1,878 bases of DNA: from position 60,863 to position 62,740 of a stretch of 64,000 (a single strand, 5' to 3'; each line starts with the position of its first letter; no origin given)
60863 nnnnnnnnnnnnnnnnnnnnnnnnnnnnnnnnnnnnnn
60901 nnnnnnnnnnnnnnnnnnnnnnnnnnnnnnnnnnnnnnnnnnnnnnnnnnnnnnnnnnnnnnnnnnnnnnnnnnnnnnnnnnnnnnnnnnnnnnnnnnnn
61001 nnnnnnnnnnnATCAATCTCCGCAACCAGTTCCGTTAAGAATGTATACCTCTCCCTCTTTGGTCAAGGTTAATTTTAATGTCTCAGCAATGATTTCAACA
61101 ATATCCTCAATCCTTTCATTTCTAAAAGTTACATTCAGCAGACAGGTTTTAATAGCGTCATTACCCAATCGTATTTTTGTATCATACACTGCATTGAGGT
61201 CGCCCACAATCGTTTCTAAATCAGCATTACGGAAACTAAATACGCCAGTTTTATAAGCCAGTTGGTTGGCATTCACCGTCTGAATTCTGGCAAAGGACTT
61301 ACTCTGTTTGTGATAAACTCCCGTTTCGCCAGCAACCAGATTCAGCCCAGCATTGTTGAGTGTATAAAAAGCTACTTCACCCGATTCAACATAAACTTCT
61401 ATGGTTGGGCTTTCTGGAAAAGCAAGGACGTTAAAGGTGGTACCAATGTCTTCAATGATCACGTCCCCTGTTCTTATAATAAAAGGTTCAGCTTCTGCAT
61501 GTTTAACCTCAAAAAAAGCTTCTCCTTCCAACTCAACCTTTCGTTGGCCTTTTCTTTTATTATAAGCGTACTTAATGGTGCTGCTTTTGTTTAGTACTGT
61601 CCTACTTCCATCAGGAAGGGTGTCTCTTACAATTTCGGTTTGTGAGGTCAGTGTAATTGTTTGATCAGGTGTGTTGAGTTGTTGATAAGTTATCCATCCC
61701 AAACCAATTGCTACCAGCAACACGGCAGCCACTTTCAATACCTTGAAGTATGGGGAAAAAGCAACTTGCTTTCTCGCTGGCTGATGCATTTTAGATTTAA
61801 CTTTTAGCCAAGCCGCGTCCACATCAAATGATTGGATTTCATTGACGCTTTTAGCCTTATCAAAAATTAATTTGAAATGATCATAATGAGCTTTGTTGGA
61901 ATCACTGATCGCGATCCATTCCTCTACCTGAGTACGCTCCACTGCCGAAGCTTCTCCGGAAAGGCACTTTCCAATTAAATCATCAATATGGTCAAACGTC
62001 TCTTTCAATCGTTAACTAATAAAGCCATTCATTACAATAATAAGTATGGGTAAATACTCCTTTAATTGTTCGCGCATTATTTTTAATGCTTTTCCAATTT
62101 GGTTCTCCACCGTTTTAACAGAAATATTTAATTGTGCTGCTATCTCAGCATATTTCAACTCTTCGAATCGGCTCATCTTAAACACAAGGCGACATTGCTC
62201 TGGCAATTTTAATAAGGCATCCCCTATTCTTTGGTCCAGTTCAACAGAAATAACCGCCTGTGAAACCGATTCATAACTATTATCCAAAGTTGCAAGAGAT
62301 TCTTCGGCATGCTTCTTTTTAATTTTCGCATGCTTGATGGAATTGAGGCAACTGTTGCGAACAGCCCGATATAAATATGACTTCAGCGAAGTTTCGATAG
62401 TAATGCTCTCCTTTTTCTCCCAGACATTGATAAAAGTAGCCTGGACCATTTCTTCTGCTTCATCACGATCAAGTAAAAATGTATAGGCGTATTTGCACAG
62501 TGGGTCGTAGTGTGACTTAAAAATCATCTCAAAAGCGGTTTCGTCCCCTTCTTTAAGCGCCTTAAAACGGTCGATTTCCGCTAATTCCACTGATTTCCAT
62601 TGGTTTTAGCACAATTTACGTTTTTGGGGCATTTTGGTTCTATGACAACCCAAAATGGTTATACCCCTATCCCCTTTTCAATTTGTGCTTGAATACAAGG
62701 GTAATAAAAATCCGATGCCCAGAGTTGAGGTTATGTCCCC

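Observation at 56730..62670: Non-canonical cell-surface signalling: the STN domain sits on a repeat protein, not on the TonB receptor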

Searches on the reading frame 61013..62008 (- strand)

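Call 3: search_protein_families(library=pfam, proteins=[window:61013-62008:-], max_evalue=0.01)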
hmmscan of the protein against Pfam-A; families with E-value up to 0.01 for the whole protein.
window:61013-62008:- (331 aa): 2 families
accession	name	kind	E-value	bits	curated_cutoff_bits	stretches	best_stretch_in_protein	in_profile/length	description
PF04773.18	FecR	-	1.6e-15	57.7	24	1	121-212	5-96/97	FecR protein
PF16344.10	FecR_C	-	3.3e-12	46.7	24.4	1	257-323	2-70/70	FecR, C-terminal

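Call 4: search_protein_families(library=ncbifam, proteins=[window:61013-62008:-], max_evalue=0.01)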
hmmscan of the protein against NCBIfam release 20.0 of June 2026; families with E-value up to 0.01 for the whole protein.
window:61013-62008:- (331 aa): 2 families
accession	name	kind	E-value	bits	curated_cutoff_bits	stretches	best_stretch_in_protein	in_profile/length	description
NF007296.1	PRK09774.1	equivalog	2.4e-16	59.8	385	1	89-316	77-301/313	ferric citrate uptake sigma factor regulator FecR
NF045754.1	MPN499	equivalog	0.0071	16.4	100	0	235-324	32-118/151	MPN499 family protein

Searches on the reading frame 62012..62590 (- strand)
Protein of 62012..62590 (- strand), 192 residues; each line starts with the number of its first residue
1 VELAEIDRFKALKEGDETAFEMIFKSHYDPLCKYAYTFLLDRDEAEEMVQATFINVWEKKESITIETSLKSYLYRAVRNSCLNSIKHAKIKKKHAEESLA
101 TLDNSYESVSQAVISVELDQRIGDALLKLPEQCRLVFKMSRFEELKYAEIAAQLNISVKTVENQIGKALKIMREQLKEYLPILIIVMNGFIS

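Call 3: search_protein_families(library=pfam, proteins=[window:62012-62590:-], max_evalue=0.01)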
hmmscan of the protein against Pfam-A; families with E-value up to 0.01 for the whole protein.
window:62012-62590:- (192 aa): 5 families
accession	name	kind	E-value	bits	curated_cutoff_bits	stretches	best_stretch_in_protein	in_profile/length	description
PF08281.18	Sigma70_r4_2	-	1.6e-17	63.3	25.7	1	120-170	2-52/54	Sigma-70, region 4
PF04542.20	Sigma70_r2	-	1.1e-11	44.8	24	1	24-88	2-68/71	Sigma-70 region 2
PF07638.17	Sigma70_ECF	-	5.5e-09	36.6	21.1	1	10-173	9-180/185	ECF sigma factor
PF04545.22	Sigma70_r4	-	8.6e-09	35.2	24.1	1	125-174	1-50/50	Sigma-70, region 4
PF00196.25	GerE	-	0.0083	16.2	23.5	0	148-169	21-42/57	Bacterial regulatory proteins, luxR family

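Call 4: search_protein_families(library=ncbifam, proteins=[window:62012-62590:-], max_evalue=0.01)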
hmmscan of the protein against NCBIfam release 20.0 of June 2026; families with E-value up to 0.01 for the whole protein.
window:62012-62590:- (192 aa): 100 families (the best 25 are shown)
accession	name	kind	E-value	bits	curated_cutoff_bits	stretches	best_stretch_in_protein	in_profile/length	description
TIGR02985.1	Sig70_bacteroi1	subfamily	8.8e-52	175.6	126.4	1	19-176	2-162/162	RNA polymerase sigma-70 factor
TIGR02937.1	sigma70-ECF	superfamily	9.5e-31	106.7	42.9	1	19-176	2-165/165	sigma-70 family RNA polymerase sigma factor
NF058625.1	sigma_PG0214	equivalog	2e-26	92.7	130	1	17-178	3-163/170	GFO_1088 family ECF-type sigma factor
NF009166.1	PRK12513.1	equivalog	2.2e-24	86.2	206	1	11-179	15-189/193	RNA polymerase sigma factor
NF009172.0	PRK12519.1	subfamily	5.5e-23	81.5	222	1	7-179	18-192/194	RNA polymerase sigma factor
NF004113.0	PRK05602.1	equivalog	7.2e-23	81.3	208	1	10-178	37-203/211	RNA polymerase sigma factor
NF008888.0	PRK11922.1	equivalog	1.8e-22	80.1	204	1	11-180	23-200/231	RNA polymerase sigma factor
TIGR02983.1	SigE-fam_strep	subfamily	6e-21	75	141.55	1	16-178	4-160/162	SigE family RNA polymerase sigma factor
NF007223.0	PRK09641.1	equivalog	9.9e-21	74.4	209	1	1-178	1-186/187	RNA polymerase sigma factor SigW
NF007225.0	PRK09643.1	equivalog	6.1e-20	71.8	190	1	7-178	16-184/204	RNA polymerase sigma factor SigM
NF005448.0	PRK07037.1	equivalog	8.2e-19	67.9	190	1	18-177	12-172/186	RNA polymerase factor sigma-70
NF007227.0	PRK09645.1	subfamily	9.9e-19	67.9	202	1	11-179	6-173/177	sigma-70 family RNA polymerase sigma factor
TIGR02948.1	SigW_bacill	equivalog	1.1e-18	67.9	243.1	1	1-178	1-186/187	RNA polymerase sigma factor SigW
NF006930.0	PRK09415.1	subfamily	1.6e-18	67.2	198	1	14-178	12-177/179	RNA polymerase factor sigma C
NF009179.0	PRK12527.1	equivalog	2e-18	66.9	162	1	26-179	3-156/159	RNA polymerase sigma factor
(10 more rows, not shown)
